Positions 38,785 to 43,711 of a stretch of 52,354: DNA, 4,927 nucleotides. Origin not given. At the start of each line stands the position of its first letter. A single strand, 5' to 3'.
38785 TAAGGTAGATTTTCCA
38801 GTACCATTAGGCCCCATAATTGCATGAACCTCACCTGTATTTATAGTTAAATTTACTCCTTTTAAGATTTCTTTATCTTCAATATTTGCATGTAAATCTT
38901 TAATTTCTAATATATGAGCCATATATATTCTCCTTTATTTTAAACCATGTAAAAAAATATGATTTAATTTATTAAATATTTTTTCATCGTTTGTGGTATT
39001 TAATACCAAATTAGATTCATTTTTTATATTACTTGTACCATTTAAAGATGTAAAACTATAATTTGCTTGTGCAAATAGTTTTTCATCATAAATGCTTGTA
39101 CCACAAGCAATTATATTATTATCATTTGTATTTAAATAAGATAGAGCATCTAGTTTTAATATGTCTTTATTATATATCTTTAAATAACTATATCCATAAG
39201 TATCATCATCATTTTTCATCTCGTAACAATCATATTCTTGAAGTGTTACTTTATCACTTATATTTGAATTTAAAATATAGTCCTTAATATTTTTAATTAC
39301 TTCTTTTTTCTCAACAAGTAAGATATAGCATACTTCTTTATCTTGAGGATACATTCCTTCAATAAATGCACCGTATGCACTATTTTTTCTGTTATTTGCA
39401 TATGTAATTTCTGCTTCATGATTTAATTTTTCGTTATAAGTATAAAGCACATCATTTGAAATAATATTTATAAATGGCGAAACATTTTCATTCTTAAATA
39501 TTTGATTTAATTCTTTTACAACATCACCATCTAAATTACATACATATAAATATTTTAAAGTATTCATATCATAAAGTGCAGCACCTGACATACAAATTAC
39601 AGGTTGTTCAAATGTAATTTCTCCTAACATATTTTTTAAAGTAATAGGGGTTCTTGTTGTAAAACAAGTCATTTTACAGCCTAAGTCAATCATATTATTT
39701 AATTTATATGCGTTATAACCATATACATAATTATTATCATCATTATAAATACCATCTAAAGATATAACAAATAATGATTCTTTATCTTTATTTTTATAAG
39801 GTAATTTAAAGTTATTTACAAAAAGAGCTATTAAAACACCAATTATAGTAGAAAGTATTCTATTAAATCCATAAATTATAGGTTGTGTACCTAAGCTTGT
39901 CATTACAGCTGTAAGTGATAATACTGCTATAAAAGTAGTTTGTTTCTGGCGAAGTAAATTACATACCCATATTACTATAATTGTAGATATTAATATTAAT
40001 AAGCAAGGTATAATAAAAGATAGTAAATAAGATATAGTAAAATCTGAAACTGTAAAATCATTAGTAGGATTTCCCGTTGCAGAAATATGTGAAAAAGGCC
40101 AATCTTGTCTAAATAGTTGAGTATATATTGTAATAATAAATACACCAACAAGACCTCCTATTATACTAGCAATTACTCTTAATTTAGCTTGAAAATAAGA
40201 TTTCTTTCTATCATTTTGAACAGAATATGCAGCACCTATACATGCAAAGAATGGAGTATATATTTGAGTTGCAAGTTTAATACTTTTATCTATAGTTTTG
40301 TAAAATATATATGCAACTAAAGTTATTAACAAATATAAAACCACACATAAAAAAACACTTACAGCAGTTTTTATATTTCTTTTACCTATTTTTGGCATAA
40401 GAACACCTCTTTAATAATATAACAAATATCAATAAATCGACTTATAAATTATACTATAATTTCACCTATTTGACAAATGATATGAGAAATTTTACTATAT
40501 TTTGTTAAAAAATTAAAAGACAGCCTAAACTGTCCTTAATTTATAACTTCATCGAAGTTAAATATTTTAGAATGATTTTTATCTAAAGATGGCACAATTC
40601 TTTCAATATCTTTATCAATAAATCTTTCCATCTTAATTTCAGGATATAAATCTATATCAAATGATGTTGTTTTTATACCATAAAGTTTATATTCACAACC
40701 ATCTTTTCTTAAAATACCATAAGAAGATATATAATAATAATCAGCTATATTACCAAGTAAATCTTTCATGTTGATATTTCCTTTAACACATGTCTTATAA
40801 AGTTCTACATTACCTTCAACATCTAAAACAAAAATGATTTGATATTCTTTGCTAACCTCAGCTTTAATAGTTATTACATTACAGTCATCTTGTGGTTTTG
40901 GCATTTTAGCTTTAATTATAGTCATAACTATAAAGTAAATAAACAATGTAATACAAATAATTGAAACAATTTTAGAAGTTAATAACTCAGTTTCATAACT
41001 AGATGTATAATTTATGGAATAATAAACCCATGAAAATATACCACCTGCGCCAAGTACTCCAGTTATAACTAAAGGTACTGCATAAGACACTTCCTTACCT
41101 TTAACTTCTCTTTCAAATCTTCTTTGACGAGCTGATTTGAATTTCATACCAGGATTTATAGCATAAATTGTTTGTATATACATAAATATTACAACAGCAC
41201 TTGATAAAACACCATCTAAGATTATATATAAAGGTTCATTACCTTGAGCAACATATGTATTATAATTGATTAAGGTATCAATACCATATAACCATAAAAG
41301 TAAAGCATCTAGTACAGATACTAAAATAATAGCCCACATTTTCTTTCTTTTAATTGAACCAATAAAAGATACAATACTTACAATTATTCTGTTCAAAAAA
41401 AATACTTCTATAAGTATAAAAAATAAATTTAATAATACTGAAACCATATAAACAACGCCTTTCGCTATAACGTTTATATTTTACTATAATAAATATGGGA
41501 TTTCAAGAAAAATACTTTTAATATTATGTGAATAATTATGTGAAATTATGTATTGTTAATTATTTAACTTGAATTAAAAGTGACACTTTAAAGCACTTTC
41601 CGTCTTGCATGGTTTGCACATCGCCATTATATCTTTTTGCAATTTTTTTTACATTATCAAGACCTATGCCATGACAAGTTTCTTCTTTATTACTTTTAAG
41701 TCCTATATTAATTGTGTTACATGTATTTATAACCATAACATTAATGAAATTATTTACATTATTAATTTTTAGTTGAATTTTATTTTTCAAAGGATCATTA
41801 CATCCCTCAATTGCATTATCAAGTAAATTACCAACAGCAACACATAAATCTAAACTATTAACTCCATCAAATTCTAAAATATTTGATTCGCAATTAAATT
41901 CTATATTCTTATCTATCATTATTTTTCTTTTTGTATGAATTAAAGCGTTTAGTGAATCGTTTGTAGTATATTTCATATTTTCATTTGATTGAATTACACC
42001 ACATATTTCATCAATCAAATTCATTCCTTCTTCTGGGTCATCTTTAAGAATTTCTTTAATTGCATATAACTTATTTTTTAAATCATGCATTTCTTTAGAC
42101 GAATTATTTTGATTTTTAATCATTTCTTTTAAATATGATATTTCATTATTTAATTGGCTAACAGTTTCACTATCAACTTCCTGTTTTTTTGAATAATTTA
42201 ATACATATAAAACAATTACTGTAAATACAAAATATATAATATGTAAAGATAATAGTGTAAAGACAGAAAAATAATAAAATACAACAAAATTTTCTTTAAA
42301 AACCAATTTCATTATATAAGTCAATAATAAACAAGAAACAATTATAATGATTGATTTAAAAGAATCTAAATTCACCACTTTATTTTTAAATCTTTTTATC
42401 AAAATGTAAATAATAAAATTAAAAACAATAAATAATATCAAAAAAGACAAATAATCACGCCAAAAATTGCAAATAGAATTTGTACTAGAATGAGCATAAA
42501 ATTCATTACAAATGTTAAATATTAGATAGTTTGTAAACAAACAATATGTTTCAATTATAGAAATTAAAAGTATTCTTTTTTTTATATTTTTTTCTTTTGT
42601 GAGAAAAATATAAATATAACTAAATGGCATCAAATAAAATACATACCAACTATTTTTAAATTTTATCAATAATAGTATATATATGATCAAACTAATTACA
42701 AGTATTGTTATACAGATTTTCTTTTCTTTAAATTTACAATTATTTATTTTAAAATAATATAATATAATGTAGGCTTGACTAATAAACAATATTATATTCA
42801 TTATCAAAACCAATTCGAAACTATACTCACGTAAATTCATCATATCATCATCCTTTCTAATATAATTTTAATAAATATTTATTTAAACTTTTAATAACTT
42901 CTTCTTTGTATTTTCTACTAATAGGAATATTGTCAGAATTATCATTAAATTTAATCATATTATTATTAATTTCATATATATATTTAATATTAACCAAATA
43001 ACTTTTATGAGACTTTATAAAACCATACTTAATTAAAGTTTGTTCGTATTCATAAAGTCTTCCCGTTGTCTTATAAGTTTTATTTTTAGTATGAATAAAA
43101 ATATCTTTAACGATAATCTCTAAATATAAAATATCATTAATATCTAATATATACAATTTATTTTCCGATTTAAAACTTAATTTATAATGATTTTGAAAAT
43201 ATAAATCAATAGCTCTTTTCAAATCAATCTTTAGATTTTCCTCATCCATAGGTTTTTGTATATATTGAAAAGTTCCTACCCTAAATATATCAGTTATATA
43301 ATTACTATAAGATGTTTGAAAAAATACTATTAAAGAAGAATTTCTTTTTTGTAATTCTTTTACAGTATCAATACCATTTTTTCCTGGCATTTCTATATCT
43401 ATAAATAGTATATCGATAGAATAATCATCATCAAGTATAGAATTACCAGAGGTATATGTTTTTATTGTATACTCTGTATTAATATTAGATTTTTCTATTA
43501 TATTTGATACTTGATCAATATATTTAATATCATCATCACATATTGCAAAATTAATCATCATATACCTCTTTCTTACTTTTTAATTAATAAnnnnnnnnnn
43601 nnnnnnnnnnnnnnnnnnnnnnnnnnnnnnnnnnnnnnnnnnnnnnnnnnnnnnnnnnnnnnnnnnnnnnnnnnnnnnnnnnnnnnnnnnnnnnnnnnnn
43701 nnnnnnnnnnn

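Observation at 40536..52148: Duplicated LytTR regulator / AgrC-like kinase island flanking an ABC exporter, with no detectable pheromone gene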

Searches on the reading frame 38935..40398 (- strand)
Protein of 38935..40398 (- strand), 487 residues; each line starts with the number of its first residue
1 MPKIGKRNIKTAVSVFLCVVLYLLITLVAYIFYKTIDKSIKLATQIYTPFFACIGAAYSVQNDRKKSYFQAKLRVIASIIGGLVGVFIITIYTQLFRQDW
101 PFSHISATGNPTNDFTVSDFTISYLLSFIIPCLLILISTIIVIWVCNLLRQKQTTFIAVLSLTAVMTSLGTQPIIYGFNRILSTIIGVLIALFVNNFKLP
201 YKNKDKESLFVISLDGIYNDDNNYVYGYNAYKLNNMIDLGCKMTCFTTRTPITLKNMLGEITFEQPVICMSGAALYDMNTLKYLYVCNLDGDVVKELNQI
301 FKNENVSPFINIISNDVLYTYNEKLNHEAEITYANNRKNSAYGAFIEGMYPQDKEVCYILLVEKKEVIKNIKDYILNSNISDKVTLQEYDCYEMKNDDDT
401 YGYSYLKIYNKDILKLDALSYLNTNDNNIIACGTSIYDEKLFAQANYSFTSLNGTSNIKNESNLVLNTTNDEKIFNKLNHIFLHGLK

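Call 83: search_protein_families(library=pfam, proteins=[window:38935-40398:-], max_evalue=0.00001)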
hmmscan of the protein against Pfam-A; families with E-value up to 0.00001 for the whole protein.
window:38935-40398:- (487 aa): 3 families
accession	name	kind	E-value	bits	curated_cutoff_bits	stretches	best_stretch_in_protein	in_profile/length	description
PF08282.18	Hydrolase_3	-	9e-18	65.4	20.9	1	212-475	3-252/255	haloacid dehalogenase-like hydrolase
PF06081.17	ArAE_1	-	9.7e-08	32.7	22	0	134-196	78-139/141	Aromatic acid exporter family member 1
PF13515.12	FUSC_2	-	7.9e-06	26.5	25.6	0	44-91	9-56/126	Fusaric acid resistance protein-like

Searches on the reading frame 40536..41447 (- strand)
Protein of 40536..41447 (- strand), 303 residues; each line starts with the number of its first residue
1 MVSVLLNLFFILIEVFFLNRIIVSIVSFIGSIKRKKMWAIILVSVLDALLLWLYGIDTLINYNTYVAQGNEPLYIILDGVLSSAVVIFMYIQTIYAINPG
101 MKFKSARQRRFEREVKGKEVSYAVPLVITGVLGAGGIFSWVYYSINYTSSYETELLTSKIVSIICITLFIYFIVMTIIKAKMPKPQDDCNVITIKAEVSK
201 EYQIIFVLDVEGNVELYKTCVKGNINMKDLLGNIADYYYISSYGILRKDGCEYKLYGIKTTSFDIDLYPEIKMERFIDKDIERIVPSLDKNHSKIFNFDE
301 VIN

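Call 3: search_protein_families(library=pfam, proteins=[window:40536-41447:-], max_evalue=0.1)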
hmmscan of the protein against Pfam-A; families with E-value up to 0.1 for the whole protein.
window:40536-41447:- (303 aa): 1 family
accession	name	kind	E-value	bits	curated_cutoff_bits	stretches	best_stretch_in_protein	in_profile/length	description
PF00421.24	PSII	-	0.072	12.3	25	0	123-177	98-152/500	Photosystem II protein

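Call 4: search_protein_families(library=ncbifam, proteins=[window:40536-41447:-], max_evalue=0.1)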
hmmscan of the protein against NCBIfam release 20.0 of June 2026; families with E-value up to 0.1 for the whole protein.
window:40536-41447:- (303 aa): 0 families

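Call 61: search_protein_families(library=phrogs, proteins=[window:40536-41447:-], max_evalue=0.01)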
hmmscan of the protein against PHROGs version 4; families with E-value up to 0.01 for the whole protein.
window:40536-41447:- (303 aa): 0 families

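Call 97: search_protein_families(library=padloc, proteins=[window:40536-41447:-], max_evalue=0.001)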
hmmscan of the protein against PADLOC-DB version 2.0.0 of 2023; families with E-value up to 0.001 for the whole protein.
window:40536-41447:- (303 aa): 0 families

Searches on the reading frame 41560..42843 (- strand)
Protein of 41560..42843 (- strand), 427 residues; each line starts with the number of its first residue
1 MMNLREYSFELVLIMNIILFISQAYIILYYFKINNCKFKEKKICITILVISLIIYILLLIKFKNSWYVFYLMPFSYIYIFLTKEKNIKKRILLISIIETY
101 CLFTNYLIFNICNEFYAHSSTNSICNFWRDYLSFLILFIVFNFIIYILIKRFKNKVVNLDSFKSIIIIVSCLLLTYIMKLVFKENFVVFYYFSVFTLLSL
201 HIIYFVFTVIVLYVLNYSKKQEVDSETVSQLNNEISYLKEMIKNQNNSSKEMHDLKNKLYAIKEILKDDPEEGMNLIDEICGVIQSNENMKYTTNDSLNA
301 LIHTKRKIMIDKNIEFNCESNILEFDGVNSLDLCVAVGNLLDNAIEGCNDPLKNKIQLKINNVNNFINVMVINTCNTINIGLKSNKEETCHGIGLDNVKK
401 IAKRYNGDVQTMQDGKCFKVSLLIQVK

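Call 3: search_protein_families(library=pfam, proteins=[window:41560-42843:-], max_evalue=0.1)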
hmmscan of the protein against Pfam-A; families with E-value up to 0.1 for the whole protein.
window:41560-42843:- (427 aa): 6 families
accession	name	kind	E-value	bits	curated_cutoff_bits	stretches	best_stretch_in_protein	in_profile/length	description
PF14501.12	HATPase_c_5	-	1.4e-18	67.1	22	1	329-425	2-102/102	GHKL domain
PF02518.31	HATPase_c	-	3.6e-05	24.6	26.4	1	331-422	4-107/111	Histidine kinase-, DNA gyrase B-, and HSP90-like ATPase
PF18660.6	Tsi6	-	0.0098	16.4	26.9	1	217-271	15-69/83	Tsi6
PF25101.1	Spectrin_7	-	0.025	15.3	27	1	228-280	3-57/99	Animal spectrin repeats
PF24915.1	Spectrin_SESTD1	-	0.068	14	27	0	244-297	32-84/110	SESTD1-like, spectrin repeat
PF16487.10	ArgoMid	-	0.078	13.7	27.5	0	357-401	33-76/83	Mid domain of argonaute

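Call 4: search_protein_families(library=ncbifam, proteins=[window:41560-42843:-], max_evalue=0.1)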
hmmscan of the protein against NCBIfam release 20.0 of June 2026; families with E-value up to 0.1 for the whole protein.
window:41560-42843:- (427 aa): 5 families
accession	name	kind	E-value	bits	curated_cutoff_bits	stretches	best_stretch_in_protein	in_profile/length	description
NF046015.1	HisKinAgrCStaph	equivalog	0.00012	21.4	500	1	22-377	4-362/414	quorum-sensing sensor histidine kinase AgrC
NF008312.0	PRK11100.1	equivalog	0.00053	18.9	356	1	296-412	333-459/477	two-component system sensor histidine kinase CreC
NF006546.0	PRK09039.1-5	equivalog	0.039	13.3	615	1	196-299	24-126/343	peptidoglycan -binding protein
NF007664.1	PRK10337.1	equivalog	0.044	12.4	475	1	326-410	339-427/442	quorum sensing histidine kinase QseC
NF006543.0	PRK09039.1-2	equivalog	0.047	13.5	305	0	200-294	28-119/350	peptidoglycan -binding protein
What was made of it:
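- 41560..42843 (-): HK_A, an AgrC-like HPK10 kinase. Weak NCBIfam match to staphylococcal AgrC (call 4).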

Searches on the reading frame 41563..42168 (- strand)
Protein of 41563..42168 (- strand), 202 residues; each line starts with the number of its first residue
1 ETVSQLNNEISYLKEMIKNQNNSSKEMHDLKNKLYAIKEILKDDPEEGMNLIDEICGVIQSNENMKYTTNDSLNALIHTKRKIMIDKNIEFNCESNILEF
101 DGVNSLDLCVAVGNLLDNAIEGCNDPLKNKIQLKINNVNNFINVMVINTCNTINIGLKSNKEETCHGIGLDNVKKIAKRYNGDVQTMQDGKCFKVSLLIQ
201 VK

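Call 80: find_related_loci(query=window:41563-42168:-, collection=metagenome_contigs, flank=8000)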
Query window:41563-42168:- (202 aa) in metagenome_contigs; peptide patterns used: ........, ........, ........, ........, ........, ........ (x = any residue, [..] = any of these).
213 stretches matched a pattern; 2 encode a relative of the query (tblastn E <= 1e-3); 2 distinct loci.
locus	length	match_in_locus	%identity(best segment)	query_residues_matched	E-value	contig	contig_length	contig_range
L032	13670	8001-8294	34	103-195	7e-13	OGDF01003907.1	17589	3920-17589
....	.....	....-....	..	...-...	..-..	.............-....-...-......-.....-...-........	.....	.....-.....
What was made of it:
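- Tried and rejected: A metagenome scan with the HK_A cytoplasmic half found only distant kinases (call 80).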

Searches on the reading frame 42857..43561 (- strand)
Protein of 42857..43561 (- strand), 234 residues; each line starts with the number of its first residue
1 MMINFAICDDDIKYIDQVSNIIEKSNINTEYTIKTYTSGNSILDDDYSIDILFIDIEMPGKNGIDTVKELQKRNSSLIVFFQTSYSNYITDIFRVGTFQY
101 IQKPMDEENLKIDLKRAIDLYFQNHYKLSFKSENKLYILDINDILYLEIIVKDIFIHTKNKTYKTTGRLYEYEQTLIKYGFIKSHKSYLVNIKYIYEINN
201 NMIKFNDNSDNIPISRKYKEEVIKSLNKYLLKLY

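Call 3: search_protein_families(library=pfam, proteins=[window:42857-43561:-], max_evalue=0.1)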
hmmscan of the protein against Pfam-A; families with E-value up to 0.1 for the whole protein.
window:42857-43561:- (234 aa): 2 families
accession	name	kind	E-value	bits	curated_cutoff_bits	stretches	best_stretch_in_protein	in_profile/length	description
PF04397.21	LytTR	-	1.6e-20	73.6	22.6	1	135-224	2-95/98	LytTr DNA-binding domain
PF00072.30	Response_reg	-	3.4e-16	59.8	30.2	1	6-111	2-107/111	Response regulator receiver domain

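Call 4: search_protein_families(library=ncbifam, proteins=[window:42857-43561:-], max_evalue=0.1)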
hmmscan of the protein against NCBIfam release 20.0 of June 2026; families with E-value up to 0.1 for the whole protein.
window:42857-43561:- (234 aa): 62 families (the best 25 are shown)
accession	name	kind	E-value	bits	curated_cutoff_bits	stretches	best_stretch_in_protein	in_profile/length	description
NF008677.0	PRK11697.1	equivalog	2.2e-18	66.5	246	1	48-225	47-234/238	two-component system response regulator BtsR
NF010684.1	PRK14084.1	equivalog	1.5e-16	60.9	375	2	125-200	147-222/254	response regulator transcription factor LytR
NF008469.0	PRK11361.1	equivalog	6.6e-12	44.9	714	1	7-120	9-122/461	acetoacetate metabolism transcriptional regulator AtoC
TIGR01818.1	ntrC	equivalog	1e-10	41.1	558.6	1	8-120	4-116/463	nitrogen regulation protein NR(I)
NF008199.0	PRK10955.1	equivalog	5e-10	39.7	341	1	6-118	5-114/232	envelope stress response regulator transcription factor CpxR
NF008176.1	PRK10923.1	equivalog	8.3e-10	37.8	620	1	17-125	14-126/469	nitrogen regulation protein NR(I)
NF006900.1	PRK09390.1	equivalog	8.2e-09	35.3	255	1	7-120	9-122/203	response regulator FixJ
NF049963.1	RespRegFlgRCampy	domain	1.3e-08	34.2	750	1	4-117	2-112/429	fla regulon two-component system response regulator FlgR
NF040749.1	tetrathio_RR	equivalog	1.4e-08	34.7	290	1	8-119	5-116/191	tetrathionate respiration response regulator TtrR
NF007689.0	PRK10365.1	equivalog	6.6e-08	31.8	760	1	3-119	6-122/441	sigma-54-dependent response regulator transcription factor ZraR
NF051850.1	RespRegRprY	equivalog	7.2e-08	32.1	370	1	6-114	8-116/234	response regulator transcription factor RprY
NF008378.0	PRK11173.1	equivalog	1.8e-07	30.8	334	1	39-120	36-120/238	two-component system response regulator ArcA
NF010076.0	PRK13557.1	subfamily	3.3e-07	29.1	631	1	21-119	434-534/540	histidine kinase famiy protein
NF007935.0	PRK10651.1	equivalog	5.3e-07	29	250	1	45-117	49-123/216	two-component system response regulator NarL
NF033791.1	ActR_PrrA_rreg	equivalog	8.3e-07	29.2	250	1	6-115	5-114/173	ActR/PrrA/RegA family redox response regulator transcription factor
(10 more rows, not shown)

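Call 81: find_encoding_contigs(protein=window:42857-43561:-, flank=8000, max_places=6)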
Protein window:42857-43561:- (234 aa): no gene with exactly this product is on record in the collection.
